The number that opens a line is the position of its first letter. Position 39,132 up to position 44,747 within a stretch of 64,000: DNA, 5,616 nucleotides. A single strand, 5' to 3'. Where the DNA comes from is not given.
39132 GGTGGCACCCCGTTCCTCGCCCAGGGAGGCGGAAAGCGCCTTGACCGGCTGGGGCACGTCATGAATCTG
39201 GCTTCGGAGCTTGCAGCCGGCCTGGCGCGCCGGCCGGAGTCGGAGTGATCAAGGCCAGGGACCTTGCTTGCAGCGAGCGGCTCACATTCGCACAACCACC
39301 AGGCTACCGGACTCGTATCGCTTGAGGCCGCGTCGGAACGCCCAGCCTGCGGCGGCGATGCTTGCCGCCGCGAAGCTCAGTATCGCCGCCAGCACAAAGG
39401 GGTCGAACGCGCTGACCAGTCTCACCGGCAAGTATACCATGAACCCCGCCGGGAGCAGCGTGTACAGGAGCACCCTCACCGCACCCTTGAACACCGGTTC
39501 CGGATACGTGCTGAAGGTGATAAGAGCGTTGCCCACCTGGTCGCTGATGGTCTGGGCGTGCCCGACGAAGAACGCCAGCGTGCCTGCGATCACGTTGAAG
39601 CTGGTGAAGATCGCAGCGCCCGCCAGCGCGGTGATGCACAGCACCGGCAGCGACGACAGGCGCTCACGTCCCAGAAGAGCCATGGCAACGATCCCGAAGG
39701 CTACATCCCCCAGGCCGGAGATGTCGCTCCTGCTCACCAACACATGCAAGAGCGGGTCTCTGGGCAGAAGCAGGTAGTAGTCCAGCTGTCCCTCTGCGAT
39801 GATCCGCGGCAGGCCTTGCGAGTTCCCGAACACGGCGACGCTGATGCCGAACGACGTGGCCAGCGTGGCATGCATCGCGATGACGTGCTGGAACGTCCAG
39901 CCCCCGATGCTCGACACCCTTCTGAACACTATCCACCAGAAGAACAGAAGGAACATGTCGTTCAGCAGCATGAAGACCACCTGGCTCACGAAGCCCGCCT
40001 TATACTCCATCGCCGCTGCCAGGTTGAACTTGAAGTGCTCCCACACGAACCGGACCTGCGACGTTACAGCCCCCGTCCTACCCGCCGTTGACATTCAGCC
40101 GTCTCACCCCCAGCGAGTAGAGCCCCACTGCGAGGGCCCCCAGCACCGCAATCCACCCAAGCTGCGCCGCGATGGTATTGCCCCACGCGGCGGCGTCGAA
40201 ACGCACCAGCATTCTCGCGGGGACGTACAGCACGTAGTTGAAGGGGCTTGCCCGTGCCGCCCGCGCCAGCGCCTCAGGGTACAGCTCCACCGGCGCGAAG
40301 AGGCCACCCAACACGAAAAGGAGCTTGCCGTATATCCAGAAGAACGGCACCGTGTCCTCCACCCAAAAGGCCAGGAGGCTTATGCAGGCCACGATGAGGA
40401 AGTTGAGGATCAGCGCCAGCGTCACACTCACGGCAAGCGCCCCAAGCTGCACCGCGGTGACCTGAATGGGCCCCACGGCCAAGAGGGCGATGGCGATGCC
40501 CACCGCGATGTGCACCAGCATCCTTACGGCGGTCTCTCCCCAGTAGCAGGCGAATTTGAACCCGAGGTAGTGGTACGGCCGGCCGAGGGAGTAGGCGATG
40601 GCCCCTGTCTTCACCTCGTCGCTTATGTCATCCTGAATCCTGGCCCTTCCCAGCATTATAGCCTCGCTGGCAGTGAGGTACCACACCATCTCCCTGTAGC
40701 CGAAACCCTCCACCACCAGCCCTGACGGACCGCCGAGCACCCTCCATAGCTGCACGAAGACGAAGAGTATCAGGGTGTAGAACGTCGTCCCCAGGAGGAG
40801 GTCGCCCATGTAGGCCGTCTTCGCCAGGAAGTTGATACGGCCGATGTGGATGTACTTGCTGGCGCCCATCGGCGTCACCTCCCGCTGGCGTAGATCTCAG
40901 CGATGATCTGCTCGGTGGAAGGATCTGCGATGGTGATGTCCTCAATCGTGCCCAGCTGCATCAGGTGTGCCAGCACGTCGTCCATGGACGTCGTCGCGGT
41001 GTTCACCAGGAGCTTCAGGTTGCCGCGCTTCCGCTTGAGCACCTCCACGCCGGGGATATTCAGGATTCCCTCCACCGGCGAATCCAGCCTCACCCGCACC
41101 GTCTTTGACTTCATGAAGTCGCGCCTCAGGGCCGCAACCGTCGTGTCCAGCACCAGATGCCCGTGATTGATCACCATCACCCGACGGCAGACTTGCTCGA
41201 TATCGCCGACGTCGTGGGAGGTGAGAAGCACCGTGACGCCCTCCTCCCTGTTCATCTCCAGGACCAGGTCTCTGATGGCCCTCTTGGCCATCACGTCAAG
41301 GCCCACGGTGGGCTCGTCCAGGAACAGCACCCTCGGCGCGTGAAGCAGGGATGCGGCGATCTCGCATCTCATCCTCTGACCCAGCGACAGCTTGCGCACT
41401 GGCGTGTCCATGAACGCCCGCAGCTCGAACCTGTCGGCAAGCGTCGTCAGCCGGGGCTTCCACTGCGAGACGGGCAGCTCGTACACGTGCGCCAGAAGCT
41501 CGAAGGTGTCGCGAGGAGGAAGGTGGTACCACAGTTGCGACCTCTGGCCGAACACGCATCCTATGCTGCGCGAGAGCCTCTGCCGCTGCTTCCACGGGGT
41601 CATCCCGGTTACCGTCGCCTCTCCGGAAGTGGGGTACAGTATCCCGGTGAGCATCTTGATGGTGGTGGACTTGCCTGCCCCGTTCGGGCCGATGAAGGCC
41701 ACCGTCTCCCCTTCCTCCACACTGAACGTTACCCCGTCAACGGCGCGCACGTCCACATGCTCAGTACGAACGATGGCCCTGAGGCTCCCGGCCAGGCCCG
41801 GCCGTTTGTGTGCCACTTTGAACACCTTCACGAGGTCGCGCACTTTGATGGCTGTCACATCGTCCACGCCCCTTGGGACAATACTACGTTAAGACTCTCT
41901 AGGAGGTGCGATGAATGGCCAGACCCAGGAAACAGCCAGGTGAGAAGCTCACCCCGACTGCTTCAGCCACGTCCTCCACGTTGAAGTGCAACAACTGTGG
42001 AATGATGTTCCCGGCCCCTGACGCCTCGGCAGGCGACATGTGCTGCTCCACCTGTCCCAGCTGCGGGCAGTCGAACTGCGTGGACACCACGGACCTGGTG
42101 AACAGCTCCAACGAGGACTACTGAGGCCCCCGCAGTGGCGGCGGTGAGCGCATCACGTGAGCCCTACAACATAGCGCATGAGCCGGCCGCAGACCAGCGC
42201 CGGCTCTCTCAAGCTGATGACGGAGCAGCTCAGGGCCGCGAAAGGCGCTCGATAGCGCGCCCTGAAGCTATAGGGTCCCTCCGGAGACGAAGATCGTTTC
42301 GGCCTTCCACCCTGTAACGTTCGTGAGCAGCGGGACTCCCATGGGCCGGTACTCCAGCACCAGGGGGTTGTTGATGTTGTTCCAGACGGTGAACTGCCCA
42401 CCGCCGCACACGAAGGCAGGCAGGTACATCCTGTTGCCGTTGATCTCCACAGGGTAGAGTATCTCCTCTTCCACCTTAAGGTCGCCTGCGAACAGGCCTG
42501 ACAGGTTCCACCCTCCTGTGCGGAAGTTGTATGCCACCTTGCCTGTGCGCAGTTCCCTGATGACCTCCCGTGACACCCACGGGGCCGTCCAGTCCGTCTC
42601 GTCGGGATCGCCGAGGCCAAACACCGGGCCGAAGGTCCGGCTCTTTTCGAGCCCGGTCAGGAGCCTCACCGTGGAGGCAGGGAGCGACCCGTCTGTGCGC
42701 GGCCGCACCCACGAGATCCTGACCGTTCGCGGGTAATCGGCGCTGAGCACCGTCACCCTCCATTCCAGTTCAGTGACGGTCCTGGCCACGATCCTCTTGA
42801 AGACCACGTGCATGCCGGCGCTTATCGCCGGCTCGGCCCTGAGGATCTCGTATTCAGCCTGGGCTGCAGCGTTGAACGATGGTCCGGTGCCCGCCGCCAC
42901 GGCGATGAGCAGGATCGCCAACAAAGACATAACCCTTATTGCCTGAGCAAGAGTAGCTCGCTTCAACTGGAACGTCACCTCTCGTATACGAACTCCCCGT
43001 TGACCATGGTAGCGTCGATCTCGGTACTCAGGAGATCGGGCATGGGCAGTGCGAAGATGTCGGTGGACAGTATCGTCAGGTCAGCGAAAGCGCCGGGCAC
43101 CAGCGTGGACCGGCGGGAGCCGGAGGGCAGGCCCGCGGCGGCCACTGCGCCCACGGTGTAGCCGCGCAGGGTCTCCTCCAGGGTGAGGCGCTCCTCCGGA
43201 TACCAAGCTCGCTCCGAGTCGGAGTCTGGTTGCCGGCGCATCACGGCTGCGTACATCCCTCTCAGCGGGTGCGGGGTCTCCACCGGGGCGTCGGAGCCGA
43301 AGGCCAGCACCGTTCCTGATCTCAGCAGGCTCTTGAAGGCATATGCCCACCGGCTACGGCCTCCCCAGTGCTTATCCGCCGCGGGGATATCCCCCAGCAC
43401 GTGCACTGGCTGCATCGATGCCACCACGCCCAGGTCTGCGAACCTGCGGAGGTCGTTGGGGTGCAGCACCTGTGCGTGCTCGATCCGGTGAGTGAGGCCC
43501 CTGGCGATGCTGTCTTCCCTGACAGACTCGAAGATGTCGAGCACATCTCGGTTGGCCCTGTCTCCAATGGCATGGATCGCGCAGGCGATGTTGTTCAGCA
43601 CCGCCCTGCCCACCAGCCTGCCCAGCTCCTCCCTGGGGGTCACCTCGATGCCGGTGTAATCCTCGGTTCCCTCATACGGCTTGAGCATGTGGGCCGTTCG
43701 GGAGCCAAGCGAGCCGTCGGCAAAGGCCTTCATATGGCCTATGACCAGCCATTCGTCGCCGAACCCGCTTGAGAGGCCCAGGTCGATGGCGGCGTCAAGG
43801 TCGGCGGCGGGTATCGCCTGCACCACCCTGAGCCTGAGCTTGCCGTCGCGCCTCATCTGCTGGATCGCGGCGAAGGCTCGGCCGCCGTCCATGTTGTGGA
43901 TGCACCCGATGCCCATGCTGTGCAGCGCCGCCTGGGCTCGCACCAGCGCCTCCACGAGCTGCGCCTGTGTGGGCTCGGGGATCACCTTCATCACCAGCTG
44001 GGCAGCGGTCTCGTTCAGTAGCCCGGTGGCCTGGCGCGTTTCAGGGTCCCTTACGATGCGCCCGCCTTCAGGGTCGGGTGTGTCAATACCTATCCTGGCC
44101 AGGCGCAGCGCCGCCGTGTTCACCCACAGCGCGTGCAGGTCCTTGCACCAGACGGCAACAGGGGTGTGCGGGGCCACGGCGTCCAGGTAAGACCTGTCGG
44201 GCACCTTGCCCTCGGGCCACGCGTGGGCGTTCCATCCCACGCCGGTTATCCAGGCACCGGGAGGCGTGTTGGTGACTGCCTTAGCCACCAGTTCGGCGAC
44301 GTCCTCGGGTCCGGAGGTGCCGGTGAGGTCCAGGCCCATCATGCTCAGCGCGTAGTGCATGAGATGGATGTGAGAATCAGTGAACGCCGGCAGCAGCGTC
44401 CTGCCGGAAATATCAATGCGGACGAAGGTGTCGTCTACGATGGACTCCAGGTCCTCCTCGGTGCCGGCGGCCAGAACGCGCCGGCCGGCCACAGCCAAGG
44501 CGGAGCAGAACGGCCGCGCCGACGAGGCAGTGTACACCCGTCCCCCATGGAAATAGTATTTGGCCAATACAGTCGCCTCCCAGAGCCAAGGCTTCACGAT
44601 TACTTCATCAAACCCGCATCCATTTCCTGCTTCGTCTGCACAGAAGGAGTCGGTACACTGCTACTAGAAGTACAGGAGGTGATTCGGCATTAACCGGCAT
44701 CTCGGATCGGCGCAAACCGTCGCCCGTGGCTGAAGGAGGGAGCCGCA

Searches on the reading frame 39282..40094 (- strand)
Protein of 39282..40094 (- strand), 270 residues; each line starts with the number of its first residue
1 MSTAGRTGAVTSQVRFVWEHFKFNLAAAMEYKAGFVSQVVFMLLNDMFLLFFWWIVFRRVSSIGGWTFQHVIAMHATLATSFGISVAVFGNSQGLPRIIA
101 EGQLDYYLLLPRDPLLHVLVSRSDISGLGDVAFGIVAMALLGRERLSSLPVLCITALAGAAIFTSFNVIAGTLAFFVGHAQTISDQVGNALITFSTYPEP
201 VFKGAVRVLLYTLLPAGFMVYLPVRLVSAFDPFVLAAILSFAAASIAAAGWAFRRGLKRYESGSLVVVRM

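Call 28: search_protein_families(library=pfam, proteins=[window:39282-40094:-], max_evalue=0.0001)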
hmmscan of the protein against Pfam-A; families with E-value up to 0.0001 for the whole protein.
window:39282-40094:- (270 aa): 1 family
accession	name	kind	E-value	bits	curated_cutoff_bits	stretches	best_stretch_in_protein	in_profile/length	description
PF06182.17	ABC2_membrane_6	-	5.4e-30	105.3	22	1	46-263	4-228/229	ABC-2 family transporter protein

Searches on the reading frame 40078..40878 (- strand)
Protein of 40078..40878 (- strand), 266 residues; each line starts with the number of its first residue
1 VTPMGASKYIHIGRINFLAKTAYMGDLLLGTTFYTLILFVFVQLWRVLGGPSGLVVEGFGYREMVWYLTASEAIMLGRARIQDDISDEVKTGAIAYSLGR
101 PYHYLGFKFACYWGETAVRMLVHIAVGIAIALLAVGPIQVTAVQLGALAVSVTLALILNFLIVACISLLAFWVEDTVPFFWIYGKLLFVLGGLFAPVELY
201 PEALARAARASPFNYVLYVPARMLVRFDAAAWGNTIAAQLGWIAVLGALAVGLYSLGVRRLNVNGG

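Call 28: search_protein_families(library=pfam, proteins=[window:40078-40878:-], max_evalue=0.0001)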
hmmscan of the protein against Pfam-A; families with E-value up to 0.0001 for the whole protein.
window:40078-40878:- (266 aa): 1 family
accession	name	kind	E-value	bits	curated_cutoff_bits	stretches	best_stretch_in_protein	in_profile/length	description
PF06182.17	ABC2_membrane_6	-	4e-12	46.8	22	1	53-264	18-228/229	ABC-2 family transporter protein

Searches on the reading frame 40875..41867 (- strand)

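Call 28: search_protein_families(library=pfam, proteins=[window:40875-41867:-], max_evalue=0.0001)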
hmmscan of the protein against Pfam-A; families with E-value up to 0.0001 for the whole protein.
window:40875-41867:- (330 aa): 3 families
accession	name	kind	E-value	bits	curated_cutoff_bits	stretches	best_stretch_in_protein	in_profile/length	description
PF00005.33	ABC_tran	-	6.3e-29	101.8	25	1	44-187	2-136/137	ABC transporter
PF13304.12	AAA_21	-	5e-13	50.2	27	1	156-219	234-299/304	AAA domain, putative AbiEii toxin, Type IV TA system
PF13732.12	DrrA1-3_C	-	7.7e-06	27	27.4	1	243-321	2-76/81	ATP-binding protein DrrA1-3-like, C-terminal domain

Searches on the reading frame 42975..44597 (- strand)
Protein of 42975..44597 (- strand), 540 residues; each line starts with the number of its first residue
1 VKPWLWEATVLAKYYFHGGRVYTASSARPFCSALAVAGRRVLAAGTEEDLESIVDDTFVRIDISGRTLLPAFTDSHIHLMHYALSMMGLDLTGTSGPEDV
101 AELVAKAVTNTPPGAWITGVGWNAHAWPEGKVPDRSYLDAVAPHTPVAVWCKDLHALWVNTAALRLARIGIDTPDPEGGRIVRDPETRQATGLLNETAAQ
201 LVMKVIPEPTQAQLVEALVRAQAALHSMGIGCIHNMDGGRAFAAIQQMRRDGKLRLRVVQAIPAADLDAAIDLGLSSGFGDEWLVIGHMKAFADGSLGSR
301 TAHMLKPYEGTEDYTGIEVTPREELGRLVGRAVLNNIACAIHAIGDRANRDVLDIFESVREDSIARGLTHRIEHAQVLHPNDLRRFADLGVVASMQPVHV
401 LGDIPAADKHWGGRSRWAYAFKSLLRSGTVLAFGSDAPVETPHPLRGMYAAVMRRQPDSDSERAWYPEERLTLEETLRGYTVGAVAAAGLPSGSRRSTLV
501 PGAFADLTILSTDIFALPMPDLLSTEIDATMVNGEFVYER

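Call 28: search_protein_families(library=pfam, proteins=[window:42975-44597:-], max_evalue=0.0001)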
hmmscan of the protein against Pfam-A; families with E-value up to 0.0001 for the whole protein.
window:42975-44597:- (540 aa): 2 families
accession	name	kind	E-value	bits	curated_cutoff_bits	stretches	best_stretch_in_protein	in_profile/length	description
PF07969.17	Amidohydro_3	-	2.3e-102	344.3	29.7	1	61-538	3-472/472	Amidohydrolase family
PF01979.26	Amidohydro_1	-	7.6e-08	32.4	25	0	372-537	195-345/345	Amidohydrolase family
